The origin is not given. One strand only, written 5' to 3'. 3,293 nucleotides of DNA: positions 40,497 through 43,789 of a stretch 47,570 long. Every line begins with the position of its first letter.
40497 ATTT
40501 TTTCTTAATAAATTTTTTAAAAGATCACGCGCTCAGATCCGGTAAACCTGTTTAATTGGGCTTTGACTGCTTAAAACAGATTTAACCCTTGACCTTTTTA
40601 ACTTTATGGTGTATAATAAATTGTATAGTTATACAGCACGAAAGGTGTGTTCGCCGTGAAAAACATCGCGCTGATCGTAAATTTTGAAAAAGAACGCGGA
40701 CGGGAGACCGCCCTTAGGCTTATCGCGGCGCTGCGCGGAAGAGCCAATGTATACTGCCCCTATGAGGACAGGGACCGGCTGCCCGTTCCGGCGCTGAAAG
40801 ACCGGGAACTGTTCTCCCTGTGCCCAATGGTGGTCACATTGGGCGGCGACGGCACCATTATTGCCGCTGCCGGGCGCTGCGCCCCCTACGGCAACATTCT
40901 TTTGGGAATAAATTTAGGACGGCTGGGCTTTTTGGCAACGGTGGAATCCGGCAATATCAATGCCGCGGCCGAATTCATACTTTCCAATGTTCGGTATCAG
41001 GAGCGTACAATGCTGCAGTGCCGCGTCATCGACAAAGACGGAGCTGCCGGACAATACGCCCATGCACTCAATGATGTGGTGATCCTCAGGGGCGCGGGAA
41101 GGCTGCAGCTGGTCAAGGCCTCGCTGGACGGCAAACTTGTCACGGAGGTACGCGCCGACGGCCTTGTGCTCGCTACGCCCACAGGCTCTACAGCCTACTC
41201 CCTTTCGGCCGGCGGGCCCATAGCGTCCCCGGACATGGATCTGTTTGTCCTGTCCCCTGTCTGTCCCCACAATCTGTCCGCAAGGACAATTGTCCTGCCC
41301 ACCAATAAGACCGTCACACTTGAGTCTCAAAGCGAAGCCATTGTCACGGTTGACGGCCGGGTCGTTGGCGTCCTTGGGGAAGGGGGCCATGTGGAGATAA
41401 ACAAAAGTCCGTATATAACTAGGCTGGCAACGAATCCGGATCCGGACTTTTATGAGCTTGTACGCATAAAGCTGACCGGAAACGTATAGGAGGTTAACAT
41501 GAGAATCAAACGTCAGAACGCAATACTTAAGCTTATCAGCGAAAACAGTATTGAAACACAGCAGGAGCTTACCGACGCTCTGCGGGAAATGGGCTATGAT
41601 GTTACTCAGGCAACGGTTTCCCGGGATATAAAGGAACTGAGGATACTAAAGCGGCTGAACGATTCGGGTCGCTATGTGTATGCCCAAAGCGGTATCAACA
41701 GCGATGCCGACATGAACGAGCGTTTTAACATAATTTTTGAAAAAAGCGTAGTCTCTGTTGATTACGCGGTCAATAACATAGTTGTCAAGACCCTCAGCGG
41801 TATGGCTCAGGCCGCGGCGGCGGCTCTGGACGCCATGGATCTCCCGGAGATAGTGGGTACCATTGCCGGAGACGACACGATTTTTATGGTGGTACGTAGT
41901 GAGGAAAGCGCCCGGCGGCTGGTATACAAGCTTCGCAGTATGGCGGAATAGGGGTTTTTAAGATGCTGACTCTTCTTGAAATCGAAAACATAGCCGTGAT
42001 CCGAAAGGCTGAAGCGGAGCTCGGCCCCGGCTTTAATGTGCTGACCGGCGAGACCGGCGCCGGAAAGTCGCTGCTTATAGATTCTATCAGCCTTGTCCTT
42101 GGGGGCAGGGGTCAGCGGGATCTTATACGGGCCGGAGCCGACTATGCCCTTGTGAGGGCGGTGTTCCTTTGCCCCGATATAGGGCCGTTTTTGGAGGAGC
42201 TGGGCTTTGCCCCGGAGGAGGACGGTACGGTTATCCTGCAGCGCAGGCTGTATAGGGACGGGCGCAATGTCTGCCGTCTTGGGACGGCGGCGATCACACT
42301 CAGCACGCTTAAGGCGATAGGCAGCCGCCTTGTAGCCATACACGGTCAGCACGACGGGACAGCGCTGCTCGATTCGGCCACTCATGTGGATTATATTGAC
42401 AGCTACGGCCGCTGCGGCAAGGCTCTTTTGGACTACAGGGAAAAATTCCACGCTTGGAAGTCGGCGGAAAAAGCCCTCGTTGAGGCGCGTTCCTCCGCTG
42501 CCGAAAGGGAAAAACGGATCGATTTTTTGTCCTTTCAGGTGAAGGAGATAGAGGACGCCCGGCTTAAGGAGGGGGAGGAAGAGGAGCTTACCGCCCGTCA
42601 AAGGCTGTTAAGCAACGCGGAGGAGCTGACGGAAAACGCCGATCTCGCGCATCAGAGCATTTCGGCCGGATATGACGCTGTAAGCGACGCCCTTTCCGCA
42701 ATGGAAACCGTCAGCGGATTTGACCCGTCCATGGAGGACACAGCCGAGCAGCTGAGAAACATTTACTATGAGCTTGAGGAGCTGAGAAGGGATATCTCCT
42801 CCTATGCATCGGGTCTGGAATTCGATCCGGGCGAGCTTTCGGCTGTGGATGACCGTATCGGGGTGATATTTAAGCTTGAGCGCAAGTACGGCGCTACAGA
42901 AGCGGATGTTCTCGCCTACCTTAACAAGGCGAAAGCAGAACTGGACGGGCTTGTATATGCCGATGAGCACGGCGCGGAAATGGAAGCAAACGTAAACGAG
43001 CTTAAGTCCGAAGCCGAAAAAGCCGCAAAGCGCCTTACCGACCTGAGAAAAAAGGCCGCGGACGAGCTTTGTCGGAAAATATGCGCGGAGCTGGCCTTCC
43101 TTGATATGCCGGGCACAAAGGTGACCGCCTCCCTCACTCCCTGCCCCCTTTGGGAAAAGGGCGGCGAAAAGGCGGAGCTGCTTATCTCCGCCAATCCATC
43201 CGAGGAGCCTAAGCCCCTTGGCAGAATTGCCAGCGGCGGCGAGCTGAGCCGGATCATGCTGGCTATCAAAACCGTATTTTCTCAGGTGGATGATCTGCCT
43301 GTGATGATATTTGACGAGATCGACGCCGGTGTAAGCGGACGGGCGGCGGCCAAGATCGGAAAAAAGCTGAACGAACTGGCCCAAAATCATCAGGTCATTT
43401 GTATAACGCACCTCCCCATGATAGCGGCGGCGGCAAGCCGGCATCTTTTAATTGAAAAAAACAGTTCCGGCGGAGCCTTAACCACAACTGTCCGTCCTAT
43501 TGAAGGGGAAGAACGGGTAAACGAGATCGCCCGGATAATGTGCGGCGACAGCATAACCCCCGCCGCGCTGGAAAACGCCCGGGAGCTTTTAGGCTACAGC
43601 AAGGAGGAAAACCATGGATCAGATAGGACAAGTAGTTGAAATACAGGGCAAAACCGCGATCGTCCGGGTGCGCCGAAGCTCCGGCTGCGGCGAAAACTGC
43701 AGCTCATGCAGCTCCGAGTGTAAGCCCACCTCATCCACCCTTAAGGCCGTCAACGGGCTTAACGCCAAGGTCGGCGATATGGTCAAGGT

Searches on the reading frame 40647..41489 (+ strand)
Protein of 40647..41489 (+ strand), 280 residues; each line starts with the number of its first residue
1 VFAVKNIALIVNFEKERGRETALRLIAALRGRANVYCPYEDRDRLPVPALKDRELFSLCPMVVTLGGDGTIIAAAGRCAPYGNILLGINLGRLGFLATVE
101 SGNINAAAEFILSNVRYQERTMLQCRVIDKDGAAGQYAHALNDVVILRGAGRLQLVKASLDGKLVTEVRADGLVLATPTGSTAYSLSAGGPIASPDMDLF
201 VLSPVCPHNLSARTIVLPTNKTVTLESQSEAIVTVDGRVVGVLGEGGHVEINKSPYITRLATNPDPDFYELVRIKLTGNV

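Call 85: search_protein_families(library=pfam, proteins=[window:40647-41489:+], max_evalue=0.00001)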
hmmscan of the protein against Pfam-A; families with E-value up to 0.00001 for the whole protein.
window:40647-41489:+ (280 aa): 2 families
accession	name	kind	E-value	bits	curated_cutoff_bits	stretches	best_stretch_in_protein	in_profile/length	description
PF20143.4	NAD_kinase_C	-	3.5e-30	104.8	23.7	1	141-259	1-122/126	ATP-NAD kinase C-terminal domain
PF01513.26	NAD_kinase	-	2.6e-10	41.2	25.5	1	57-112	71-126/130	ATP-NAD kinase N-terminal domain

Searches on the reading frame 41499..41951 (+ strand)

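Call 85: search_protein_families(library=pfam, proteins=[window:41499-41951:+], max_evalue=0.00001)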
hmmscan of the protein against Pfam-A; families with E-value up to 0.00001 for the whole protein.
window:41499-41951:+ (150 aa): 2 families
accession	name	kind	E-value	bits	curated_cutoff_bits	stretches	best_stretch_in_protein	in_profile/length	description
PF02863.23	Arg_repressor_C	-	3.5e-28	97.7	25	1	80-146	1-67/68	Arginine repressor, C-terminal domain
PF01316.27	Arg_repressor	-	5.3e-22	77.8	27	1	3-62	4-63/70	Arginine repressor, DNA binding domain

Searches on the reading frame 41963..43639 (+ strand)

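Call 85: search_protein_families(library=pfam, proteins=[window:41963-43639:+], max_evalue=0.00001)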
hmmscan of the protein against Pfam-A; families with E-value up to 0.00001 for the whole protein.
window:41963-43639:+ (558 aa): 3 families
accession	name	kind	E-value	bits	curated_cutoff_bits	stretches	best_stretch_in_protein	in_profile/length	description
PF02463.25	SMC_N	-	6.3e-17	62.2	40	1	2-497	2-211/220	RecF/RecN/SMC N terminal domain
PF13476.12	AAA_23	-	5.3e-10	40.7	27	1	5-283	2-198/201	AAA domain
PF13304.12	AAA_21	-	5.3e-06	27.1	27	0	437-485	250-300/304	AAA domain, putative AbiEii toxin, Type IV TA system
